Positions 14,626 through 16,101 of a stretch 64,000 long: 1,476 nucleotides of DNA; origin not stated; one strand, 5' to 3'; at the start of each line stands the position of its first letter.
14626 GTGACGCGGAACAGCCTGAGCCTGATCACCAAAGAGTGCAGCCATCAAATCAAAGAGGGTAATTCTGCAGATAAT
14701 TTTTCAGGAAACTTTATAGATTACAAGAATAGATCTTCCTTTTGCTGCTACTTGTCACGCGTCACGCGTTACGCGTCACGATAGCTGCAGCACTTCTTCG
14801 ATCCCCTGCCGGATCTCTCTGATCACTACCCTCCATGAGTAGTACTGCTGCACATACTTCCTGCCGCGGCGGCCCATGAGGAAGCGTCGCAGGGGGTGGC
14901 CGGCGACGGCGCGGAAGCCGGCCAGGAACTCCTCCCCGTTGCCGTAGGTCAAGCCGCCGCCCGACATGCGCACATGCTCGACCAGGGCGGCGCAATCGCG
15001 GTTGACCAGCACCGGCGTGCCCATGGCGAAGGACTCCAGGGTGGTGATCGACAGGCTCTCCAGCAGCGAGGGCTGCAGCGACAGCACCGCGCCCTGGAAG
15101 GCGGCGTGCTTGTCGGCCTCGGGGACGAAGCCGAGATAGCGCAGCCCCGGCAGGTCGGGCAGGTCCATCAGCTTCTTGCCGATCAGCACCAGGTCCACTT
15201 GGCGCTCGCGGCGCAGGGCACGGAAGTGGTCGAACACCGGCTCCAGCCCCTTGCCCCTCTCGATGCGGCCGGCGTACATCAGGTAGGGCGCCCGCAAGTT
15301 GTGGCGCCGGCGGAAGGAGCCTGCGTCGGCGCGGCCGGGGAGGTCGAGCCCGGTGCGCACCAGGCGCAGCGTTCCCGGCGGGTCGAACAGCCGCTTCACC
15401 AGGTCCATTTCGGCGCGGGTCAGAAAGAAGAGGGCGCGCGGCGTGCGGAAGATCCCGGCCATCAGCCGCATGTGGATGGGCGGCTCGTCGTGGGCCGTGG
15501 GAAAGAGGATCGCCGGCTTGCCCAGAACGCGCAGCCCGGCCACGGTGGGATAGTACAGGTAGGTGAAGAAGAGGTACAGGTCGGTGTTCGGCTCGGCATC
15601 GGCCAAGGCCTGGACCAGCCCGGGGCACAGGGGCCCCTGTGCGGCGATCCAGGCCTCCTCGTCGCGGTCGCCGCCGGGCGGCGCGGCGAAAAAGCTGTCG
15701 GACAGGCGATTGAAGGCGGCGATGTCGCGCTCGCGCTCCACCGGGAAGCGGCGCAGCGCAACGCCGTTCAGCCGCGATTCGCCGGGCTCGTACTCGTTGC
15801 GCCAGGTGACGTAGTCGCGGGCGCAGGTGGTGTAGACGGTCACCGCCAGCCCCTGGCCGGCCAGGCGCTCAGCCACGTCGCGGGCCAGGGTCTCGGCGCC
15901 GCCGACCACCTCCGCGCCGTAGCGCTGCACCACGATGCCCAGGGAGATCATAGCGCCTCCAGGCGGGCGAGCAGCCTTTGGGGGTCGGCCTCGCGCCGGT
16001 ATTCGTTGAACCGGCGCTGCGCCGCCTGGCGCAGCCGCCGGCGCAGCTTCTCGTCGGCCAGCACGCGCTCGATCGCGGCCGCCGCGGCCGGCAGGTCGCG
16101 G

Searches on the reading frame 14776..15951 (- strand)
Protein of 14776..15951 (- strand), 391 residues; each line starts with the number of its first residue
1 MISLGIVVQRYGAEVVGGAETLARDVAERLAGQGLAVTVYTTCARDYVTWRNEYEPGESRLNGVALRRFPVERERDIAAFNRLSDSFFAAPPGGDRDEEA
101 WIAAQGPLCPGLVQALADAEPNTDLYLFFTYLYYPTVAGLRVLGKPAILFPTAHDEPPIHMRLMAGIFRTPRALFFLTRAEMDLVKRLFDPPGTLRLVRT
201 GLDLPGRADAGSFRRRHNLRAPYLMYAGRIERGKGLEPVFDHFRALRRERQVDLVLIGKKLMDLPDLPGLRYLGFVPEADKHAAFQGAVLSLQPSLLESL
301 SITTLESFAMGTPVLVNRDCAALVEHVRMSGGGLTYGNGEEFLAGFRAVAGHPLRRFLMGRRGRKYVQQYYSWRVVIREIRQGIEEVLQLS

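Call 27: search_protein_families(library=pfam, proteins=[window:14776-15951:-], max_evalue=0.00001)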
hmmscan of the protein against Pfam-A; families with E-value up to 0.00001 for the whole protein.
window:14776-15951:- (391 aa): 3 families
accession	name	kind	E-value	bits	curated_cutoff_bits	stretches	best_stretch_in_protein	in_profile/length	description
PF00534.26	Glycos_transf_1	-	3.6e-12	46.6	26.4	1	216-329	10-133/172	Glycosyl transferases group 1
PF13692.12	Glyco_trans_1_4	-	4.4e-12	46.9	27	1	222-334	2-122/142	Glycosyl transferases group 1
PF13524.12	Glyco_trans_1_2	-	4.6e-08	33.6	25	1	243-380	6-142/144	Glycosyl transferase-like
